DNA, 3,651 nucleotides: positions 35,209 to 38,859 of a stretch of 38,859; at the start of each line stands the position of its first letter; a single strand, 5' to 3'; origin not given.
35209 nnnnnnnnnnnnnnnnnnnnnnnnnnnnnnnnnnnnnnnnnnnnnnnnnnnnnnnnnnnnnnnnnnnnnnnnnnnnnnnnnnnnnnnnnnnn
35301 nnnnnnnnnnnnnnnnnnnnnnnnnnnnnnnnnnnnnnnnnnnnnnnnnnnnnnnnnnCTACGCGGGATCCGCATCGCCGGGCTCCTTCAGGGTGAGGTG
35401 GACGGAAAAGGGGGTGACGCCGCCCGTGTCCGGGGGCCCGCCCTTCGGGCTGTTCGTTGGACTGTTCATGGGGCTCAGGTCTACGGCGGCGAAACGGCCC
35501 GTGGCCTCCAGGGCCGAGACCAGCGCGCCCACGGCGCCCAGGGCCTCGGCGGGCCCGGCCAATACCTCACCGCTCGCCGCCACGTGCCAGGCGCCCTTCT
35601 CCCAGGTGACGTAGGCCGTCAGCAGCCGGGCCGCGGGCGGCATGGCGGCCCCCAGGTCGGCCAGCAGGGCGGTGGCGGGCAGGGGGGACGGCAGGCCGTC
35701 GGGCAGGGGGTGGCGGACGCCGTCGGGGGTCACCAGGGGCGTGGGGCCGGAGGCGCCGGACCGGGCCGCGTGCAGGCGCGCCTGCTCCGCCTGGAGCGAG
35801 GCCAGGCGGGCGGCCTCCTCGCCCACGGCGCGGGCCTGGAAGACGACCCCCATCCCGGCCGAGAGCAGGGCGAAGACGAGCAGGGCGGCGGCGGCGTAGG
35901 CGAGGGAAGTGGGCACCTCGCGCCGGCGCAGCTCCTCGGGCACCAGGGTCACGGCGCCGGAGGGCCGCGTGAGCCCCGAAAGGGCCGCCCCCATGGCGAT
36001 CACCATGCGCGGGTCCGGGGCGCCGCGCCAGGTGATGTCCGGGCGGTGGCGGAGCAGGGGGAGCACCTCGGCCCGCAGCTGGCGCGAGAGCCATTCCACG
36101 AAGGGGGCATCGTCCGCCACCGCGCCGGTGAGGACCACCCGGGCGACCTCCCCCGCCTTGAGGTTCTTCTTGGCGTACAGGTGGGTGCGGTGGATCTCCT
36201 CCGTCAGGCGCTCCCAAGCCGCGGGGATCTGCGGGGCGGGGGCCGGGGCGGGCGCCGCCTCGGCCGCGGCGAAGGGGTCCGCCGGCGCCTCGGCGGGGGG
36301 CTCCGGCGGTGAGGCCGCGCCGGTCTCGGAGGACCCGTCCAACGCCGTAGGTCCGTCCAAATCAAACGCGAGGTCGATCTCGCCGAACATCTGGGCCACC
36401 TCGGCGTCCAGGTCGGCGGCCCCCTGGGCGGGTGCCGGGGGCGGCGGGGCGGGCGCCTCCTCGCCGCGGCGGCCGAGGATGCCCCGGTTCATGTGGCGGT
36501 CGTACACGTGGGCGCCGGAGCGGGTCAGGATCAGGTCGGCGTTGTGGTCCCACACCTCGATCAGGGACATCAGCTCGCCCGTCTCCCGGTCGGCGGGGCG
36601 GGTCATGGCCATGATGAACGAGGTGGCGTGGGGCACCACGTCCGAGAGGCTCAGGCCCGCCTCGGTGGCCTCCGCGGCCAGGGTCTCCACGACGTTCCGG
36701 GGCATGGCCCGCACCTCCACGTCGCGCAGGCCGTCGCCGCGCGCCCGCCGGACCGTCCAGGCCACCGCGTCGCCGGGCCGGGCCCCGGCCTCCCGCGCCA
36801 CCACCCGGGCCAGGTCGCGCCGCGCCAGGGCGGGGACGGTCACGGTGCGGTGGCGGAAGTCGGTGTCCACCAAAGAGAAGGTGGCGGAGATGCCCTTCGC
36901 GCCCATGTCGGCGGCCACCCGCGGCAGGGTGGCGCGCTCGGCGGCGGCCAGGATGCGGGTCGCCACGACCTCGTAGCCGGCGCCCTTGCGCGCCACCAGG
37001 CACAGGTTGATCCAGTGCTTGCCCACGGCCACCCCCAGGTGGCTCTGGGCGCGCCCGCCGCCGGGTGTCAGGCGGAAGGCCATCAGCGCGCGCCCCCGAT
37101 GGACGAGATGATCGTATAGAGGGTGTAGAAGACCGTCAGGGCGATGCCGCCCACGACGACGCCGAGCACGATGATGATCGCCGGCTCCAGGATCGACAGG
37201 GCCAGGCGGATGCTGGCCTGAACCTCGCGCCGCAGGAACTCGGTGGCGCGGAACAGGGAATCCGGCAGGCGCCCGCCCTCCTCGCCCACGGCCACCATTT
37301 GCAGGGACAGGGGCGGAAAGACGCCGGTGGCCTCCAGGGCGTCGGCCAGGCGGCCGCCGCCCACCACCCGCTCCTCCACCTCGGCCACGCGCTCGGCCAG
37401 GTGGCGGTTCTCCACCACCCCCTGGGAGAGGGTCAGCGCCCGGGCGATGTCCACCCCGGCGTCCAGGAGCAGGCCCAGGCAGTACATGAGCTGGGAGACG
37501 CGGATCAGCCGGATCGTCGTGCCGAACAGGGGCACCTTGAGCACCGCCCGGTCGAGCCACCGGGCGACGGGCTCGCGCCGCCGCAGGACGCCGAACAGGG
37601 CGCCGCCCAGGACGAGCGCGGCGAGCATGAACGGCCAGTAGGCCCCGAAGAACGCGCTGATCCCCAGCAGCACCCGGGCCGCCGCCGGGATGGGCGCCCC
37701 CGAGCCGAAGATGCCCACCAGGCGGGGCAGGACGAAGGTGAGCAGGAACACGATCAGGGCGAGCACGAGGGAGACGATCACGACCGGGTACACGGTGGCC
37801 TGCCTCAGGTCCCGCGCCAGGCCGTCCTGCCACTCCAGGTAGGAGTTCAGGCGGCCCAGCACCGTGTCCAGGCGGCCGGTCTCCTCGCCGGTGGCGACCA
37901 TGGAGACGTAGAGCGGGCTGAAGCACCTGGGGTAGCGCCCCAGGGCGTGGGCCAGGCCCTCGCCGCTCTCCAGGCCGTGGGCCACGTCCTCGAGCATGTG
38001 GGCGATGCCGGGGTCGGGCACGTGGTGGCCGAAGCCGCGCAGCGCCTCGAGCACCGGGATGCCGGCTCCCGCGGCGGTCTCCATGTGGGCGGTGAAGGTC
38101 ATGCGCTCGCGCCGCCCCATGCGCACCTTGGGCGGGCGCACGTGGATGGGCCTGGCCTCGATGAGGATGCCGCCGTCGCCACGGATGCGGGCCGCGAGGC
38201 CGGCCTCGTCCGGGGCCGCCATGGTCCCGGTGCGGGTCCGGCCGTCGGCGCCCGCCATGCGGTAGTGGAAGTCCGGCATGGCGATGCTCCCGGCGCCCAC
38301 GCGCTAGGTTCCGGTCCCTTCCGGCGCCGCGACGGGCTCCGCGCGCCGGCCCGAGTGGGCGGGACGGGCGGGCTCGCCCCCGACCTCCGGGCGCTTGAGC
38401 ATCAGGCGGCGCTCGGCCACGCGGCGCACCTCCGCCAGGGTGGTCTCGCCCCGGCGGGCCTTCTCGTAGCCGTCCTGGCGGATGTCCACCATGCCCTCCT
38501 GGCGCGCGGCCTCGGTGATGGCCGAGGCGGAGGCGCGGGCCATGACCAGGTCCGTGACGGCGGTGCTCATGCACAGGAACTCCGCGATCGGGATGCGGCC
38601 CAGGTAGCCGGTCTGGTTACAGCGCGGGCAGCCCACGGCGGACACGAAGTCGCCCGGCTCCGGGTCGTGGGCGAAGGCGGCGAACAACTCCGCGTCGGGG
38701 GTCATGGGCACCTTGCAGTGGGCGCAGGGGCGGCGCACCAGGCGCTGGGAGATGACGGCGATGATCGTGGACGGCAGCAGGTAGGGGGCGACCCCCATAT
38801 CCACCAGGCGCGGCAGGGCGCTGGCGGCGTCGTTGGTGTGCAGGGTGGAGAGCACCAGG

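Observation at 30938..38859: Compact seven-gene type IV filament machine that fits none of the canonical T2SS, T4aP or MSHA layouts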

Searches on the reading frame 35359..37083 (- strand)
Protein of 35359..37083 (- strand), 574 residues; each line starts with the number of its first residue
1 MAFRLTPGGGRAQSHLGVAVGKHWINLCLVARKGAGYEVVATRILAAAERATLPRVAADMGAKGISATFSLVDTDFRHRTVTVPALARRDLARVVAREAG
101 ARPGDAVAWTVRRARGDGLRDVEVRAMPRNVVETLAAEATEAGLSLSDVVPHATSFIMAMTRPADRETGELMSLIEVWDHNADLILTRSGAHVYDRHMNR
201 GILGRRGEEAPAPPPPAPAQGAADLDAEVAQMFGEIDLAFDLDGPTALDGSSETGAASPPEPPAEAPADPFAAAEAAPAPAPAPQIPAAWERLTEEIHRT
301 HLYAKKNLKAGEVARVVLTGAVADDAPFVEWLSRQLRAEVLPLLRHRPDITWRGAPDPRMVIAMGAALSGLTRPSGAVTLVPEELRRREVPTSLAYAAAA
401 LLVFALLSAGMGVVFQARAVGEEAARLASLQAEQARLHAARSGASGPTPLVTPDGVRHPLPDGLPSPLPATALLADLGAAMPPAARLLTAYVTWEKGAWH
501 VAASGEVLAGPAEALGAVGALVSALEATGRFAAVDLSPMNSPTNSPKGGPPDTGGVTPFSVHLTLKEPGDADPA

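Call 7: search_protein_families(library=pfam, proteins=[window:35359-37083:-], max_evalue=0.01)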
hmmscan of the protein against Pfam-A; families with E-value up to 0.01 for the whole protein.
window:35359-37083:- (574 aa): 0 families

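Call 8: search_protein_families(library=ncbifam, proteins=[window:35359-37083:-], max_evalue=0.01)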
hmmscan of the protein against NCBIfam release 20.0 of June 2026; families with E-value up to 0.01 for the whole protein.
window:35359-37083:- (574 aa): 1 family
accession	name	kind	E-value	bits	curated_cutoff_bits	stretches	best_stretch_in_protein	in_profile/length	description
NF045709.1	Amuc_1101_fam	equivalog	0.0031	16.4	650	0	286-440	258-419/608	Amuc_1101 family PilM-like pilus complex protein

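Call 35: find_homologous_proteins(query=window:35359-37083:-, max_evalue=0.001)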
Query window:35359-37083:- (574 aa): 9 proteins with E <= 0.001 among 8000 candidates.
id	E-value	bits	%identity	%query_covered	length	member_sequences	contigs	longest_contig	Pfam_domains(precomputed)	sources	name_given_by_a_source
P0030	0.0e+0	1235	100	100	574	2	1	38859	-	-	-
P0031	0.0e+0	1135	93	100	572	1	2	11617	-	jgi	jgi:hypothetical protein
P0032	4.7e-261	886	77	99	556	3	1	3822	-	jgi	-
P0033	6.4e-255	865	74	99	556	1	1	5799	-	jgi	jgi:hypothetical protein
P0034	3.1e-252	856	74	100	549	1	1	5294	-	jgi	jgi:hypothetical protein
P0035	3.5e-247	840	73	100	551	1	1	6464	-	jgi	-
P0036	2.5e-245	834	72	100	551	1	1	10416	-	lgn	-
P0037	1.5e-136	474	48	98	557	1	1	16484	-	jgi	jgi:hypothetical protein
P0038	4.3e-126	440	47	96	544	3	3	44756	-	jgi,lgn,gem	-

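Call 36: find_encoding_contigs(protein=P0031, flank=10000, max_places=3)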
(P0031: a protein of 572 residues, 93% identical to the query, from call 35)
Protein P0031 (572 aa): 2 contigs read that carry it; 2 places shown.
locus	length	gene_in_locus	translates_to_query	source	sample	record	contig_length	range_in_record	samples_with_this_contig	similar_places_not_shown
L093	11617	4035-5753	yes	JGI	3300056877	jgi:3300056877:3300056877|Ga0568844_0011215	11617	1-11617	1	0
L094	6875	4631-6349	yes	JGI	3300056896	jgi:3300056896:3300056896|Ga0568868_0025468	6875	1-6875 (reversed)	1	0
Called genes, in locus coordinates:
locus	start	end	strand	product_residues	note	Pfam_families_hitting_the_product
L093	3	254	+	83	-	?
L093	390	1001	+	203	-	PF07963:N_methyl, PF08334:T2SSG (weak)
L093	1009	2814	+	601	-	PF05157:MshEN, PF00437:T2SSE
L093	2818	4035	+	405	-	PF28597:T2SSF_N (weak), PF00482:T2SSF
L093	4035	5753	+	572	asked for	-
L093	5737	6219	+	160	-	-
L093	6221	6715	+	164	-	-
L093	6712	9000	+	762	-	PF13428:TPR_14 (faint), PF07660:STN (faint), PF00263:Secretin, PF13431:TPR_17 (faint), PF00515:TPR_1 (faint), PF13414:TPR_11 (weak), PF14559:TPR_19 (weak), PF13432:TPR_16 (weak), +4 more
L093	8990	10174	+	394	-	PF07963:N_methyl (weak), PF08334:T2SSG (weak)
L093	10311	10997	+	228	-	PF00072:Response_reg, PF00486:Trans_reg_C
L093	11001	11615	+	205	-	?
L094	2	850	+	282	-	?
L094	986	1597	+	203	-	PF07963:N_methyl, PF08334:T2SSG (weak)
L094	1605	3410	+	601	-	PF05157:MshEN, PF00437:T2SSE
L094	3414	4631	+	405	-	PF28597:T2SSF_N (weak), PF00482:T2SSF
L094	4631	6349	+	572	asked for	-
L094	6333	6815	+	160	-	-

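Call 37: find_encoding_contigs(protein=P0038, flank=10000, max_places=3)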
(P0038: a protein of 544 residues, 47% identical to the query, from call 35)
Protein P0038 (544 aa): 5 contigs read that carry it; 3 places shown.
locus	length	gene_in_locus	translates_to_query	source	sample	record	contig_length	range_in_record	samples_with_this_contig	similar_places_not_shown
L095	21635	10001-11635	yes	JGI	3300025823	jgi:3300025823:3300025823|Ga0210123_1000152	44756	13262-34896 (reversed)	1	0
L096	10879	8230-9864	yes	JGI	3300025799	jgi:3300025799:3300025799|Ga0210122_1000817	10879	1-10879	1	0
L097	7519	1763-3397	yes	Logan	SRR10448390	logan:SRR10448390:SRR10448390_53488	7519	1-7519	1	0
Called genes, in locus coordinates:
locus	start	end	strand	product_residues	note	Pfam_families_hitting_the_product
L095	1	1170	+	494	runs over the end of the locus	PF00089:Trypsin, PF13365:Trypsin_2, PF00595:PDZ, PF13180:PDZ_2, PF17820:PDZ_6, PF00595:PDZ, PF13180:PDZ_2, PF17820:PDZ_6, +1 more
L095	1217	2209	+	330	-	-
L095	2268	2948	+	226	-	PF01596:Methyltransf_3, PF13649:Methyltransf_25, PF13578:Methyltransf_24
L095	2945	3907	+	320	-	PF13593:SBF_like, PF01758:SBF, PF03547:Mem_trans (weak)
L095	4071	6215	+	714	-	PF00072:Response_reg, PF08447:PAS_3, PF00990:GGDEF, PF00563:EAL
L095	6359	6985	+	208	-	PF07963:N_methyl (weak), PF08334:T2SSG (faint)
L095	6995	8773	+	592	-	PF05157:MshEN, PF00437:T2SSE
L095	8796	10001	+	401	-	PF00482:T2SSF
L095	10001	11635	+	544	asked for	-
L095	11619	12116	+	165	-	-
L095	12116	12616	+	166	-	-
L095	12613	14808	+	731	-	PF13428:TPR_14 (faint), PF07660:STN (weak), PF00263:Secretin, PF13424:TPR_12 (faint), PF00515:TPR_1 (faint), PF07719:TPR_2 (faint), PF13432:TPR_16 (weak), PF14559:TPR_19, +3 more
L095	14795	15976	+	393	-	PF07963:N_methyl, PF08334:T2SSG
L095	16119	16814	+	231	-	PF00072:Response_reg, PF00486:Trans_reg_C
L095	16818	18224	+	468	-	PF00672:HAMP (weak), PF00989:PAS, PF08448:PAS_4, PF13188:PAS_8 (faint), PF00512:HisKA, PF02518:HATPase_c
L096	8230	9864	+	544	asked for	-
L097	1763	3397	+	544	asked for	-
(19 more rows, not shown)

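Call 45: search_solved_structures(query=A2, max_evalue=10, show_alignments=0)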
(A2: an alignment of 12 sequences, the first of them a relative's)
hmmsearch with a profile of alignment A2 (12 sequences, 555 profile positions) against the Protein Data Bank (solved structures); distinct sequences matched with E-value up to 10: 5.
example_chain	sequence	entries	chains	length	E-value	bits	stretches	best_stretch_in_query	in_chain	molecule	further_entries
3jc8_Ma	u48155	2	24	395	0.00019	23.5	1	50-213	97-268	Type IV pilus biogenesis protein PilM | PilM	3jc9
2ych_A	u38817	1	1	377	0.0022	20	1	14-196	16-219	COMPETENCE PROTEIN PILM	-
2znm_A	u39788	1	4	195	0.37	12.6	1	464-487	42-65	Thiol:disulfide interchange protein DsbA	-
3dvx_A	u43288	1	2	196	0.38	12.6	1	464-487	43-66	Thiol:disulfide interchange protein DsbA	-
8ung_A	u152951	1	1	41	2.8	9.7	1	103-134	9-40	Venom peptide Pp19a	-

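Call 77: search_protein_families(library=pfam, proteins=[L094:2-850:+], max_evalue=0.001)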
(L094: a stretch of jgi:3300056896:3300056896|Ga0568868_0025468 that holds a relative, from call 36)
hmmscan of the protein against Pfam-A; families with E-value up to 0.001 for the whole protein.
L094:2-850:+ (282 aa): 1 family
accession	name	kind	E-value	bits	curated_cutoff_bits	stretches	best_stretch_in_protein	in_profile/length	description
PF00563.25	EAL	-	3.2e-76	256.3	31.3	1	21-256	2-236/236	EAL domain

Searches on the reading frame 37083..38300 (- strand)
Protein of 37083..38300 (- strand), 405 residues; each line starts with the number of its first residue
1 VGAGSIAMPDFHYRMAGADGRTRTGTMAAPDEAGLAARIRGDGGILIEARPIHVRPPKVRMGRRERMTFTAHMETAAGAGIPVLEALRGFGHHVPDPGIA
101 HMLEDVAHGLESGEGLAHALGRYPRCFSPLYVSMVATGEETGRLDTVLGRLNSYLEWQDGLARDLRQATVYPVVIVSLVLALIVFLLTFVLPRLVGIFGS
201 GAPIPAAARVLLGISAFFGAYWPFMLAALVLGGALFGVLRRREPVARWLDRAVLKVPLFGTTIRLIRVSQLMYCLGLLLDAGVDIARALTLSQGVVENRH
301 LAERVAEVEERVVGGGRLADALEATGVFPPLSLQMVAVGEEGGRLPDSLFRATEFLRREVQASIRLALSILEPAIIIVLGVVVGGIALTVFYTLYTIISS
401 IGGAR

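Call 7: search_protein_families(library=pfam, proteins=[window:37083-38300:-], max_evalue=0.01)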
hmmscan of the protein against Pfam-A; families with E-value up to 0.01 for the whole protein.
window:37083-38300:- (405 aa): 1 family
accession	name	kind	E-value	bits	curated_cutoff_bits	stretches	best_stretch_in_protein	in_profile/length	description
PF00482.28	T2SSF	-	1.8e-52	177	25.2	2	275-392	5-124/125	Type II secretion system (T2SS), protein F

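Call 8: search_protein_families(library=ncbifam, proteins=[window:37083-38300:-], max_evalue=0.01)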
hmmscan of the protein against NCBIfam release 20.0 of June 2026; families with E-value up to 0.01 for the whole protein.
window:37083-38300:- (405 aa): 6 families
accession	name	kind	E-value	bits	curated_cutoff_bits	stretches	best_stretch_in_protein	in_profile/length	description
TIGR02120.1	GspF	equivalog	1.9e-89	300.7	424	1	11-396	1-396/401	type II secretion system inner membrane protein GspF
NF052607.1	T4PiliAsmPilCThrm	equivalog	3.3e-60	204.3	700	1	8-401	1-404/406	type IV pilus assembly protein PilC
NF052606.1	T4PiliAsmPilCMyx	equivalog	7.8e-59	199.6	700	1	8-401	19-418/419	type IV pilus assembly protein PilC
NF047826.1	T3SSXpsF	equivalog_domain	1.5e-58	198.5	650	1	8-402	1-405/405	type II secretion system protein XpsF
NF007861.0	PRK10573.1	equivalog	6e-57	193.5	401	1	16-396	12-393/401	protein transport protein HofC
NF041012.2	T4P_ComGB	equivalog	2.6e-29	102.6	240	1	77-398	14-331/332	competence type IV pilus assembly protein ComGB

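Call 10: find_encoding_contigs(protein=window:37083-38300:-, flank=10000, max_places=6)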
Protein window:37083-38300:- (405 aa): no gene with exactly this product is on record in the collection.

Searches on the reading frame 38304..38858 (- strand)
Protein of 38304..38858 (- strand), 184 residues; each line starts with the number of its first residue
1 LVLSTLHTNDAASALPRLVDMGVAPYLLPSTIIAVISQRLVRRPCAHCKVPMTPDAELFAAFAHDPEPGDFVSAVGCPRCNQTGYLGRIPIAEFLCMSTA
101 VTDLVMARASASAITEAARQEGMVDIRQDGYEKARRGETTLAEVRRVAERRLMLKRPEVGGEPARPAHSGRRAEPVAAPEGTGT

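Call 7: search_protein_families(library=pfam, proteins=[window:38304-38858:-], max_evalue=0.01)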
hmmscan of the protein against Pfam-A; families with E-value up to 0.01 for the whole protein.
window:38304-38858:- (184 aa): 1 family
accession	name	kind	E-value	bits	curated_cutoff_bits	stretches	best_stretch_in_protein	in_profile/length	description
PF00437.27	T2SSE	-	1.4e-33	116.5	24.9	1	1-146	238-370/370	Type II/IV secretion system protein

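Call 8: search_protein_families(library=ncbifam, proteins=[window:38304-38858:-], max_evalue=0.01)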
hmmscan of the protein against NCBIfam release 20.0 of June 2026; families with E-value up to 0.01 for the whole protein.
window:38304-38858:- (184 aa): 6 families
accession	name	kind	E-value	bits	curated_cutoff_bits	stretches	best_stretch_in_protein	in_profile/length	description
TIGR02533.1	type_II_gspE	equivalog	1.8e-46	158.9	630.25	1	1-147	339-485/486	type II secretion system ATPase GspE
TIGR02538.1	type_IV_pilB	equivalog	6.1e-41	140.7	675.65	1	1-148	412-562/564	type IV-A pilus assembly ATPase PilB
NF053534.1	T4PilAsmATPsTfpB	equivalog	6.3e-40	137.1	850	1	1-148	432-582/584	type IV pilus assembly ATPase TfpB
NF007755.0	PRK10436.1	equivalog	5.2e-31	107.8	617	1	1-148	315-459/465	type II secretion system protein GspE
TIGR01420.1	pilT_fam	subfamily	3.4e-08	33.1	319.1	1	1-50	222-277/343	PilT/PilU family type 4a pilus ATPase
NF041000.1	ATPase_ComGA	equivalog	6.5e-07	28.6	300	1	1-42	225-266/267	competence type IV pilus ATPase ComGA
